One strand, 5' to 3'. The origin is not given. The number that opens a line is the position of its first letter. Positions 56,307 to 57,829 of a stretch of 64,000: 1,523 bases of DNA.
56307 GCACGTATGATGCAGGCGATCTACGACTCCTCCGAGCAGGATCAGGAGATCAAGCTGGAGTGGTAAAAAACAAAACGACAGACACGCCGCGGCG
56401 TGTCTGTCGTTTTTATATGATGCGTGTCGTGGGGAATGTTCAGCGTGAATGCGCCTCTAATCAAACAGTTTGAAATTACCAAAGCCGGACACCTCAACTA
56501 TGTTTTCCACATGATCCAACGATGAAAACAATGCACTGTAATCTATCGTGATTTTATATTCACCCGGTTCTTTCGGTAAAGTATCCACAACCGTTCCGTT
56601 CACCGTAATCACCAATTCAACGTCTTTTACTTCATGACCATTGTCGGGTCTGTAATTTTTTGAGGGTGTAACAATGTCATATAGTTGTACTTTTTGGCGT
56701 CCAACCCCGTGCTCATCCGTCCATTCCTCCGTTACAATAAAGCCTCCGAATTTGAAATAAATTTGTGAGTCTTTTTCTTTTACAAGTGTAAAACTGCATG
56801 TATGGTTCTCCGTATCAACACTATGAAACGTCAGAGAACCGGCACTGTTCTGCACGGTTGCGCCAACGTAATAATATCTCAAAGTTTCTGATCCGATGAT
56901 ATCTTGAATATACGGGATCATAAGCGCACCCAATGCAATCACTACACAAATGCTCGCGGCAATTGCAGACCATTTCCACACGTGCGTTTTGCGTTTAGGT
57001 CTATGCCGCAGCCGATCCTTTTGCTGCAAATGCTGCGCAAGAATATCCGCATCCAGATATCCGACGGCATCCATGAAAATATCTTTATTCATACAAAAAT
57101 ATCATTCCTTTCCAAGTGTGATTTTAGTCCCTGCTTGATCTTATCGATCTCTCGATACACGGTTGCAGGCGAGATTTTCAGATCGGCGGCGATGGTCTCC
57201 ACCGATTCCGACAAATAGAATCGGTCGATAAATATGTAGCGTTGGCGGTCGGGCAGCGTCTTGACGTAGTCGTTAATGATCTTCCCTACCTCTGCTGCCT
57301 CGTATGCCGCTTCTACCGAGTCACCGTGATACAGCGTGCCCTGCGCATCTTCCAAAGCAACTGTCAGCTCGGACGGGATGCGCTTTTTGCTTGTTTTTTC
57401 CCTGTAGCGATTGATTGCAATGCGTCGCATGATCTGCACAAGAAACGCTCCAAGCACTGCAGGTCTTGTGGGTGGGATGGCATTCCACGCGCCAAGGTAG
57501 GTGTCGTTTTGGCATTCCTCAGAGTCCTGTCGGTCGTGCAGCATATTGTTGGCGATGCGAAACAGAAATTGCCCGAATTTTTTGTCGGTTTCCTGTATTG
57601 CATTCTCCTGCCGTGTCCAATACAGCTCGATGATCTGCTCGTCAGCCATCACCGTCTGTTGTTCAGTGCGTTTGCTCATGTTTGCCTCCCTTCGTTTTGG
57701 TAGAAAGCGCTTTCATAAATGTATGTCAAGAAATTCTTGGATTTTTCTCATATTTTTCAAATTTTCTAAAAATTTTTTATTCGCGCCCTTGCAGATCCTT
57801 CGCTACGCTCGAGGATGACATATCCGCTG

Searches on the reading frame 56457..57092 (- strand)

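Call 5: search_protein_families(library=pfam, proteins=[window:56457-57092:-], max_evalue=0.01)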
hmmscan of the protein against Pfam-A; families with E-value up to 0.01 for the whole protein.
window:56457-57092:- (211 aa): 0 families

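Call 8: search_protein_families(library=ncbifam, proteins=[window:56457-57092:-], max_evalue=1)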
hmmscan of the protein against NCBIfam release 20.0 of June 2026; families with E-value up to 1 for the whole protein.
window:56457-57092:- (211 aa): 1 family
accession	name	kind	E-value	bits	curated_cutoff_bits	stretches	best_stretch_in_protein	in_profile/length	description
TIGR03349.1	IV_VI_DotU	subfamily_domain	0.18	11.5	89.95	1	18-52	164-198/211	DotU/TssL family secretion system protein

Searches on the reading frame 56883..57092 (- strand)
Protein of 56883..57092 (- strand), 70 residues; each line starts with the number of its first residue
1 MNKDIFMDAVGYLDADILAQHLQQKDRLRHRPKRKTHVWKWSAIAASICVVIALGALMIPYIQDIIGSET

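Call 9: search_protein_families(library=pfam, proteins=[window:56883-57092:-], max_evalue=10)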
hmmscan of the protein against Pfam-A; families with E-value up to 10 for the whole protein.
window:56883-57092:- (70 aa): 6 families
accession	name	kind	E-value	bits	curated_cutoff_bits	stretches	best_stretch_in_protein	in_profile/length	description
PF11859.13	DUF3379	-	0.014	15.2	33.2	1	17-59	62-98/232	Protein of unknown function (DUF3379)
PF10140.15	YukC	-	0.045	13.1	27.4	1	12-56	166-210/357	WXG100 protein secretion system (Wss), protein YukC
PF13786.12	DUF4179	-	0.051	14.4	30.1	1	33-65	1-33/94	Domain of unknown function (DUF4179)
PF14256.11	YwiC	-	0.064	13.9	25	1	9-59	36-78/126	YwiC-like protein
PF04561.19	RNA_pol_Rpb2_2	-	0.11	12.6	21.7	1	21-66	25-70/190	RNA polymerase Rpb2, domain 2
PF04335.19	VirB8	-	0.22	11.8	23.2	1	30-63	11-44/213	VirB8 protein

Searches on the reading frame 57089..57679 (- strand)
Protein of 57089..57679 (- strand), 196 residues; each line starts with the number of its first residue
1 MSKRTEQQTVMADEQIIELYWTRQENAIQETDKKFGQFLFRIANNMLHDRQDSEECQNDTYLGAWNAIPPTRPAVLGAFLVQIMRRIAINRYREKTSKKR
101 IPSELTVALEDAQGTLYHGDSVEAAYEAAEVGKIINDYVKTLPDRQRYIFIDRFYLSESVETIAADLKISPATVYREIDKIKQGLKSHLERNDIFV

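Call 5: search_protein_families(library=pfam, proteins=[window:57089-57679:-], max_evalue=0.01)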
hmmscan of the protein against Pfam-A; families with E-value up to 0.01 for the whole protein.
window:57089-57679:- (196 aa): 8 families
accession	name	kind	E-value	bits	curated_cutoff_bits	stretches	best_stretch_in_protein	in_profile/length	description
PF04542.20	Sigma70_r2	-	6e-10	39.2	24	1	35-96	5-69/71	Sigma-70 region 2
PF07638.17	Sigma70_ECF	-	6.4e-06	26.6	21.1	1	78-189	77-183/185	ECF sigma factor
PF08281.18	Sigma70_r4_2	-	1.1e-05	25.4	25.7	1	137-178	6-47/54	Sigma-70, region 4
PF13309.12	HTH_22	-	0.00019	21.9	29.6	1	154-178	38-62/63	HTH domain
PF04545.22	Sigma70_r4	-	0.00073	19.4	24.1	1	140-174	3-37/50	Sigma-70, region 4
PF13384.12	HTH_23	-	0.0015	18.7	24.6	1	145-181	5-41/50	Homeodomain-like domain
PF08279.18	HTH_11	-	0.0066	16.7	25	0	159-183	17-41/55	HTH domain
PF05043.19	Mga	-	0.0087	17.1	21.1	0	144-187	15-60/87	Mga helix-turn-helix domain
